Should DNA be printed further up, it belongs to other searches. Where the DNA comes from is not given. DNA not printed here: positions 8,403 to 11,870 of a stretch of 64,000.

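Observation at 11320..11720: ZorD-like helicase carries a C-terminal Mrr-type PD-(D/E)xK nuclease domain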

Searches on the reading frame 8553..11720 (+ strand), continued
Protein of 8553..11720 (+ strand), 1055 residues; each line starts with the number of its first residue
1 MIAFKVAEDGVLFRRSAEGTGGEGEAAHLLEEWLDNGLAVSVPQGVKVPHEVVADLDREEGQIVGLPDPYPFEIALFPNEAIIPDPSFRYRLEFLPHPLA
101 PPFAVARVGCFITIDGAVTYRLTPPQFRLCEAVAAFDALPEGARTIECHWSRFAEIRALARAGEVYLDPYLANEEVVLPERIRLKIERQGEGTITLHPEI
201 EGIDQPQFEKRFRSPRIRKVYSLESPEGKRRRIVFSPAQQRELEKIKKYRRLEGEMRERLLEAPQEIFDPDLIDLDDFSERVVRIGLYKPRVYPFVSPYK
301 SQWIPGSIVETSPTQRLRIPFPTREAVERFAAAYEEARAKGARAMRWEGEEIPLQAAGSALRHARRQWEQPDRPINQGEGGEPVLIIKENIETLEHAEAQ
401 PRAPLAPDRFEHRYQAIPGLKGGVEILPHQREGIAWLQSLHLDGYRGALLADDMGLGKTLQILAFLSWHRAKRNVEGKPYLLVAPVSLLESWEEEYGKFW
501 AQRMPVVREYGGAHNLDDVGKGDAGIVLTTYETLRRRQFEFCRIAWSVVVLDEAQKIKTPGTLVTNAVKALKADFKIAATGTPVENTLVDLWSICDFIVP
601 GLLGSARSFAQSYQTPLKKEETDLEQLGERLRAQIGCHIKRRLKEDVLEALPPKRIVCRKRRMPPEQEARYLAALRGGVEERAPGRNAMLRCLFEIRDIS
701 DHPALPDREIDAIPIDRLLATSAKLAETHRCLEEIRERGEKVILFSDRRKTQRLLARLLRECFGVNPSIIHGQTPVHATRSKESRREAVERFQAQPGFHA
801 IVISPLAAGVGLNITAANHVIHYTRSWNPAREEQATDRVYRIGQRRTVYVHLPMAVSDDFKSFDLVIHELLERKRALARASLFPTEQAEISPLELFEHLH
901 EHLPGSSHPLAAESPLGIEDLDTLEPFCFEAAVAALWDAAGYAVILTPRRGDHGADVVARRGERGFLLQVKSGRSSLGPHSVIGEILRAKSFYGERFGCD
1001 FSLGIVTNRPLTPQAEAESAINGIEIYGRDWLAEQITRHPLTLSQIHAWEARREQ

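Call 25: search_protein_families(library=ncbifam, proteins=[window:8553-11717:+], max_evalue=0.001)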
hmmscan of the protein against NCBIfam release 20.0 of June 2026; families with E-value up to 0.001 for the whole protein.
window:8553-11717:+ (1055 aa): 10 families
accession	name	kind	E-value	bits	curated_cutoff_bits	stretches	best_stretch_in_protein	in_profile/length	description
NF041790.1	anti-phage_ZorD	equivalog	8.5e-147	490.8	1500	3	521-853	701-1035/1035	type I Zorya anti-phage system protein ZorD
NF058637.1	helic_SCO1167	equivalog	8.3e-94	315.3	1200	1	428-888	472-916/932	SCO1167/SCO6262 family helicase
NF053675.1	pilus_reg_Snf2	equivalog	5.4e-61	206.8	1100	1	419-851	578-981/1029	pilus expression-regulating Snf2 family helicase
NF038318.1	DISARM_DrmD_b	equivalog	7.5e-24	83.9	950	2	423-651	27-249/868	DISARM system SNF2-like helicase DrmD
NF042964.1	phospholipD_antiphage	equivalog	1.2e-13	50.3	1100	2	722-857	666-804/895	phospholipase D-like domain-containing anti-phage protein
NF038317.1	DISARM_DrmD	equivalog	4.5e-13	48.4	610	1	731-858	498-625/1021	DISARM system SNF2-like helicase DrmD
NF041062.1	DpdE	equivalog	1.8e-09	36.1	500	1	722-847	526-644/1048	protein DpdE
NF003426.0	PRK04914.1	equivalog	1e-07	30.6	576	1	737-855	492-604/959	RNA polymerase-associated protein RapA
NF002340.1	PRK01297.1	equivalog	0.00017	20.5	564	1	737-858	247-356/372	ATP-dependent RNA helicase RhlB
NF058636.1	helic_sll1366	equivalog_domain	0.00021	20.2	550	1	425-458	557-589/589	sll1366 family intein-prone helicase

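Call 28: find_related_loci(query=window:8553-11717:+, collection=genome_contigs, flank=10000)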
Query window:8553-11717:+ (1055 aa) in genome_contigs; peptide patterns used: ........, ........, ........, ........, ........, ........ (x = any residue, [..] = any of these).
68 stretches matched a pattern; 35 encode a relative of the query (tblastn E <= 1e-3); 34 distinct loci.
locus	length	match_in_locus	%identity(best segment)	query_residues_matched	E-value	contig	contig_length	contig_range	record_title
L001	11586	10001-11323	33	428-851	1e-56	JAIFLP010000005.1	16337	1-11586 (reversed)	MAG: Bacteroidetes bacterium isolate bin_207 scaffold_3850, whole genome shotgun sequence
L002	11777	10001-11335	35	429-890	3e-56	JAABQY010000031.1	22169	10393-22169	MAG: Desulfobulbaceae bacterium isolate S06.Bin146 Scaffold_30, whole genome shotgun sequence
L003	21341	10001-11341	35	428-890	1e-55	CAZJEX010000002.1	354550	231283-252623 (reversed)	MAG TPA_asm: uncultured Desulfobulbus sp. isolate SRP302447_co4_640 genome assembly, contig: NODE_80_length_354550_cov_7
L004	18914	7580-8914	35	429-890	7e-56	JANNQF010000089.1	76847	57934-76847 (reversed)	MAG: Deltaproteobacteria bacterium isolate SOY_31_metabat_54 SOY_31_k141_2822274, whole genome shotgun sequence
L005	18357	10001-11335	35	429-890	2e-54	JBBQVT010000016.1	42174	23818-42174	MAG: Desulfobulbales bacterium isolate Co_metawrap_2011 Cmw_2011_k141_28786914_length_42174_cov_28.3313, whole genome sh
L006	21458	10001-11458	33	417-920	4e-54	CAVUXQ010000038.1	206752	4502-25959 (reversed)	MAG: uncultured delta proteobacterium isolate MFD05684.bin.2.19 genome assembly, contig: contig_84393, whole genome shot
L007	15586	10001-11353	34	428-894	9e-54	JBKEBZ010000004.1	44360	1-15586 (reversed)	MAG: Desulfopila sp. isolate VLC_059 c_000003606479, whole genome shotgun sequence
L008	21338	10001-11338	35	428-890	1e-53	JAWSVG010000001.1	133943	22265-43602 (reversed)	MAG: Desulfocapsaceae bacterium isolate BHT14_PBSA_del1 B8PBSAT2_contig_2, whole genome shotgun sequence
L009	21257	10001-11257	32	428-877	2e-53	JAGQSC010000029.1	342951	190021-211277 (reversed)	MAG: Acidobacteria bacterium isolate HKST-UBA04 k127_1501220, whole genome shotgun sequence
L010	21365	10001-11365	33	424-894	3e-53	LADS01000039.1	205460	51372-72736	MAG: Desulfobulbaceae bacterium BRH_c16a BRHa_1003324, whole genome shotgun sequence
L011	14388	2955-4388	34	429-917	5e-53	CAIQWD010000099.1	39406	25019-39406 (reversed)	MAG: uncultured delta proteobacterium isolate AM-2014_bin-3649 genome assembly, contig: bin-3649:099/117, whole genome s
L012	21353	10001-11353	33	429-894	2e-52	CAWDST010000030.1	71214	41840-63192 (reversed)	MAG: uncultured delta proteobacterium isolate MFD04716.bin.2.193 genome assembly, contig: contig_81323, whole genome sho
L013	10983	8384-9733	33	429-894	6e-52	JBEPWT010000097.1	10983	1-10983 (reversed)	MAG: Desulfopila sp. isolate 01_S196.semibin_refined.071 NODE_2556_length_10983_cov_2.943626:0-10983, whole genome shotg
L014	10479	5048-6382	34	429-890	7e-52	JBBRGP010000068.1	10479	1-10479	MAG: Desulfobulbales bacterium isolate Co_metawrap_2634 Cmw_2634_k141_14754622_length_10479_cov_7.0000, whole genome sho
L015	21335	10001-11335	34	429-890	2e-50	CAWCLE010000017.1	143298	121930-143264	MAG: uncultured delta proteobacterium isolate MFD01721.bin.2.92 genome assembly, contig: contig_5761, whole genome shotg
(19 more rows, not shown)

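Call 30: find_encoding_contigs(protein=P0002, flank=10000, max_places=2)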
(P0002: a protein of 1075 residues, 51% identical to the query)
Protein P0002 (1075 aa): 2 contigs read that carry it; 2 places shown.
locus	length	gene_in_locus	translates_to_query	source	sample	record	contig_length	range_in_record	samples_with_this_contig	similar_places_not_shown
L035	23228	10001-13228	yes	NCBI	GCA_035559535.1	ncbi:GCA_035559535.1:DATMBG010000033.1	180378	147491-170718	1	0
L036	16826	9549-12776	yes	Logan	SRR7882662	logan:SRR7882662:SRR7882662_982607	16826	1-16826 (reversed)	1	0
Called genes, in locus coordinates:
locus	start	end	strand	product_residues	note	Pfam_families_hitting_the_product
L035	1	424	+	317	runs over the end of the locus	PF00762:Ferrochelatase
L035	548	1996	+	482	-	PF01266:DAO (faint), PF01593:Amino_oxidase, PF13450:NAD_binding_8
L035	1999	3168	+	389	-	PF00266:Aminotran_5, PF01041:DegT_DnrJ_EryC1 (weak), PF01212:Beta_elim_lyase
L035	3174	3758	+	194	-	-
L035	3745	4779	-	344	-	PF13483:Lactamase_B_3, PF12706:Lactamase_B_2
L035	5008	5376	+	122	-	PF04241:DUF423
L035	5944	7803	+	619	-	PF28082:ZorA-like_t1, PF01442:Apolipoprotein (faint), PF26039:Dcst2 (faint), PF28082:ZorA-like_t1 (weak)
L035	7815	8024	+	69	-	-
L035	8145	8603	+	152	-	PF00691:OmpA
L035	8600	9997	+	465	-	PF15611:EH_Signature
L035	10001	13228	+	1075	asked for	PF04851:ResIII, PF00176:SNF2-rel_dom, PF00271:Helicase_C, PF04471:Mrr_cat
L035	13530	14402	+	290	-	PF00850:Hist_deacetyl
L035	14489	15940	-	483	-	PF00171:Aldedh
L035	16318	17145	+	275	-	PF00481:PP2C, PF13672:PP2C_2, PF07228:SpoIIE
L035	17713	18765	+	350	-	PF04055:Radical_SAM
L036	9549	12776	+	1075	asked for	PF04851:ResIII, PF00176:SNF2-rel_dom, PF00271:Helicase_C, PF04471:Mrr_cat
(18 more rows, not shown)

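Call 31: find_encoding_contigs(protein=P0024, flank=10000, max_places=2)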
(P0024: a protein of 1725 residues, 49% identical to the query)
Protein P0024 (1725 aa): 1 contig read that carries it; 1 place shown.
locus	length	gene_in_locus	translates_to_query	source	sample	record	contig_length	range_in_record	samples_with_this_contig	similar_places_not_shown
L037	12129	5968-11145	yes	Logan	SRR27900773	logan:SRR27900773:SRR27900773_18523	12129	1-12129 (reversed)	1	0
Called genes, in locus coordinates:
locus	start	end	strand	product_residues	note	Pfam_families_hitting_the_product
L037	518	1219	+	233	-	PF00691:OmpA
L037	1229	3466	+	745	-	-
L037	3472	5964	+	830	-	PF23381:Beta-prop_IFT122_1st, PF23414:Beta-prop_EML_2, PF24807:WD40_CDC20-Fz, PF25171:Beta-prop_WDR36-Utp21_1st, PF25173:Beta-prop_WDR3_1st, PF25174:Beta-prop_THOC3, PF25175:Beta-prop_WDR5, PF24814:WD40_Prp19, +57 more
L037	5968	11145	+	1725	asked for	PF08378:NERD, PF00069:Pkinase, PF07714:PK_Tyr_Ser-Thr, PF00069:Pkinase, PF07714:PK_Tyr_Ser-Thr, PF00176:SNF2-rel_dom, PF04851:ResIII, PF00271:Helicase_C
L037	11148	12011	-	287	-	-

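Call 32: find_encoding_contigs(protein=P0014, flank=10000, max_places=2)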
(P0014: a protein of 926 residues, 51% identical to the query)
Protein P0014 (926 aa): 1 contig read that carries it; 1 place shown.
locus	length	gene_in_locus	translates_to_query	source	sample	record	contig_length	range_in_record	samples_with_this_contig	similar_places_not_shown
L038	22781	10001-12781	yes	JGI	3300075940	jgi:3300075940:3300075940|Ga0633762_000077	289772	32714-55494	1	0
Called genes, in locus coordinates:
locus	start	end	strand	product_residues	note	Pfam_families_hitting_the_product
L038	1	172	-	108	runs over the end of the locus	-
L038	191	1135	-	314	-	PF13208:TerB_N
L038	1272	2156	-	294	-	PF12686:DUF3800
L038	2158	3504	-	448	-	PF01420:Methylase_S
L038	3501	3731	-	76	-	-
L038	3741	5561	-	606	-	PF02384:N6_Mtase, PF01170:UPF0020 (weak), PF07669:Eco57I (weak)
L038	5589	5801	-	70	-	PF12728:HTH_17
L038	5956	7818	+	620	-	PF28082:ZorA-like_t1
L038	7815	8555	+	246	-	PF00691:OmpA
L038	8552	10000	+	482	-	PF15611:EH_Signature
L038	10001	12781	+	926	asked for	PF00176:SNF2-rel_dom, PF04851:ResIII, PF00271:Helicase_C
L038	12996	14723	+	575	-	-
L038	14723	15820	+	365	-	PF04055:Radical_SAM, PF13186:SPASM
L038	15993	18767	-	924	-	PF07719:TPR_2 (faint), PF13524:Glyco_trans_1_2, PF13432:TPR_16 (faint), PF14559:TPR_19 (faint)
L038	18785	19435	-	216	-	PF01712:dNK, PF13238:AAA_18 (weak), PF13521:AAA_28 (weak), PF13671:AAA_33 (weak)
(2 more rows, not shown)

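Call 38: list_cluster_members(proteins=[P0048, P0012, P0059, P0034, P0104, P0017, P0023, P0054])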
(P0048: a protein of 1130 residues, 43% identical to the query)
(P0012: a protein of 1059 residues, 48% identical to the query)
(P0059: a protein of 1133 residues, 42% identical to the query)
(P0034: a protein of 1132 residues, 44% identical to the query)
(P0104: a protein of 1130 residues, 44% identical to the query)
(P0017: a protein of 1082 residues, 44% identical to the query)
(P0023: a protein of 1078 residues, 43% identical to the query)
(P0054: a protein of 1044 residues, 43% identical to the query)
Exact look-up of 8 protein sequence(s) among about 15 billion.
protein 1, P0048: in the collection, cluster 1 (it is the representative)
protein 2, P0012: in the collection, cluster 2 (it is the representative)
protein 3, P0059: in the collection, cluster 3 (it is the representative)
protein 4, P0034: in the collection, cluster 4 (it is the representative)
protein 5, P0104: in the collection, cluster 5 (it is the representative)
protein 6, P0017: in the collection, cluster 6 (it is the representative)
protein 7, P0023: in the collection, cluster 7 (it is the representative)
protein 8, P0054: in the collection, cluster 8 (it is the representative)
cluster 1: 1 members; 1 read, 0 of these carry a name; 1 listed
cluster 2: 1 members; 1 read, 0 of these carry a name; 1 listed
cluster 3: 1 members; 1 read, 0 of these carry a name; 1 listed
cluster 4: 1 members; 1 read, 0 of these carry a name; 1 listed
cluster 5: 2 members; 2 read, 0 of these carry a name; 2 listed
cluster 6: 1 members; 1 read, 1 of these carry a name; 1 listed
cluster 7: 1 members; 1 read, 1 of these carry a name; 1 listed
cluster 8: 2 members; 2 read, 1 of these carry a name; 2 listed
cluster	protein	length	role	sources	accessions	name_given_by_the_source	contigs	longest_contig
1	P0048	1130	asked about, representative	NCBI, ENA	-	-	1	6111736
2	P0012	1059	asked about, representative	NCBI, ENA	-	-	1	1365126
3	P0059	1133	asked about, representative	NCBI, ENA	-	-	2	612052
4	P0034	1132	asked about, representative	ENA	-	-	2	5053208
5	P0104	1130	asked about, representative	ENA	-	-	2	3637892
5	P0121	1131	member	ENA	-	-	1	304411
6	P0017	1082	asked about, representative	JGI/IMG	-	hypothetical protein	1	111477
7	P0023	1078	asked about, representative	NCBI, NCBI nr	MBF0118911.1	MAG: restriction endonuclease [Desulfobacterales bacterium] | restriction endonuclease [Desulfobacterales bacterium]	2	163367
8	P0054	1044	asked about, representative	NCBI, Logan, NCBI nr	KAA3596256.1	MAG: helicase SNF2 [Calditrichaeota bacterium] | MAG: helicase SNF2 [Calditrichota bacterium]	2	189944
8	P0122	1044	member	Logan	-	-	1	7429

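Call 39: find_encoding_contigs(protein=P0048, flank=8000, max_places=1)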
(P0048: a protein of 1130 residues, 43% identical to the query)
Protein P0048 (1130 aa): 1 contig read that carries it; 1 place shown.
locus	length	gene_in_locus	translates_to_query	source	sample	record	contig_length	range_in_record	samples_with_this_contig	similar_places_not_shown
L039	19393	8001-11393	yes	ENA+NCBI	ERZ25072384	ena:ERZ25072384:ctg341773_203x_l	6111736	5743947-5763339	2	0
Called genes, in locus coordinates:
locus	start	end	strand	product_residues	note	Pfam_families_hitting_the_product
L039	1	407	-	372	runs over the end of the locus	PF01385:OrfB_IS605, PF07282:Cas12f1-like_TNB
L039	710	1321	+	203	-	-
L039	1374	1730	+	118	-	PF02152:FolB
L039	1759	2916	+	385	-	PF09992:NAGPA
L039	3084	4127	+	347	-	-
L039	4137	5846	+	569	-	PF28082:ZorA-like_t1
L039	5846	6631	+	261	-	PF00691:OmpA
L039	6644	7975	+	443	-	PF15611:EH_Signature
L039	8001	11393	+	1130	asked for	PF00176:SNF2-rel_dom, PF04851:ResIII (weak), PF00271:Helicase_C, PF04471:Mrr_cat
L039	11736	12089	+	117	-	-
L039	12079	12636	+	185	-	PF01844:HNH, PF14279:HNH_5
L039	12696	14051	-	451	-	PF04413:Glycos_transf_N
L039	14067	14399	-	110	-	PF00085:Thioredoxin, PF14595:Thioredoxin_9 (weak), PF13098:Thioredoxin_2, PF13905:Thioredoxin_8 (faint), PF13192:Thioredoxin_3 (weak)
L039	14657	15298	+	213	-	PF13085:Fer2_3 (weak), PF01799:Fer2_2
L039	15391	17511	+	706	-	PF01315:Ald_Xan_dh_C, PF02738:MoCoBD_1, PF20256:MoCoBD_2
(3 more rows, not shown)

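Call 40: find_encoding_contigs(protein=window:8553-11720:+, flank=10000, max_places=3)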
Protein window:8553-11720:+ (1055 aa): no gene with exactly this product is on record in the collection.

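Call 54: search_protein_representatives(protein=window:8553-11717:+)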
Query: 1055 residues. Proteins with E-value up to 0.001 (for the whole library): 76302; up to 1e-10: 39786; up to 1e-30: 14764. The best 150 are listed.
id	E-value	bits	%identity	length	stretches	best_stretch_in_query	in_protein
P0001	0.0e+00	1540.7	100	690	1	1-678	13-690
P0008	1.2e-289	980.1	49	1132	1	16-1053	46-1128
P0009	5.1e-287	971.4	49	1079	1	8-1050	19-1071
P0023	5.4e-273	925.0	45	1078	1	26-1053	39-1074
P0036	5.0e-269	911.8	47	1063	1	6-1046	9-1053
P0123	5.8e-264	895.0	46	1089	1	29-1053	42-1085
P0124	4.8e-259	878.8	45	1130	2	502-1047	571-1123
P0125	1.5e-257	873.8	48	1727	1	29-897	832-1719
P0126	1.2e-255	867.5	46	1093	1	22-1053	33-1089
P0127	2.0e-241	820.4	48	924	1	29-899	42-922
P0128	1.6e-238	810.9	45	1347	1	29-897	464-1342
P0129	1.2e-232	791.4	44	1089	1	29-1052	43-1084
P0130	1.6e-230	784.3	41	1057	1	16-1046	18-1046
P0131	5.1e-230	782.7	47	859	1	208-1053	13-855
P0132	6.9e-226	769.0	40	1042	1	23-1045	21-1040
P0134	3.5e-220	750.1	43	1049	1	29-1023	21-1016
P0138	2.7e-206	704.1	39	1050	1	28-1046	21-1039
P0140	1.3e-202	691.9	39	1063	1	27-1046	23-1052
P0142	4.9e-202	690.0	45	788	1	269-1054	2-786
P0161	1.3e-187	642.2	40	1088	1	23-1038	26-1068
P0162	2.8e-184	631.2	42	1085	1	29-896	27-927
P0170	9.0e-171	586.5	39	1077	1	28-976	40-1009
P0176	6.1e-165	567.2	39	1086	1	48-1046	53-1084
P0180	6.3e-164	563.9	42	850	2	516-1046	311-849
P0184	3.2e-160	551.6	40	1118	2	525-970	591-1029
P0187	5.4e-155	534.3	35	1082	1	24-1046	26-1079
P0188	7.3e-155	533.8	35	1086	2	514-1041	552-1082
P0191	2.9e-152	525.2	38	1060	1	30-896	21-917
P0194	2.5e-148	512.2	35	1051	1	49-1053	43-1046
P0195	3.5e-148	511.7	40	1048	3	515-1043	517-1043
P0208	3.0e-136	472.2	35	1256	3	384-1046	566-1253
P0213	1.9e-134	466.3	38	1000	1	155-925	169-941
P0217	3.7e-133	462.0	35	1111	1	41-1043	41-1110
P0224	3.7e-131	455.4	35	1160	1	10-973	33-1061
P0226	6.4e-130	451.3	34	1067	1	29-1035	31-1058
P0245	9.7e-126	437.4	34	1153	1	28-1046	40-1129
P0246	4.6e-125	435.2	35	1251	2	270-1046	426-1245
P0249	8.2e-123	427.7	36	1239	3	515-1029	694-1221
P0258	1.7e-121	423.3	35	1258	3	519-1046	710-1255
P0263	1.0e-120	420.8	33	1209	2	261-1046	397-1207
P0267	3.0e-120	419.2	38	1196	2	320-1046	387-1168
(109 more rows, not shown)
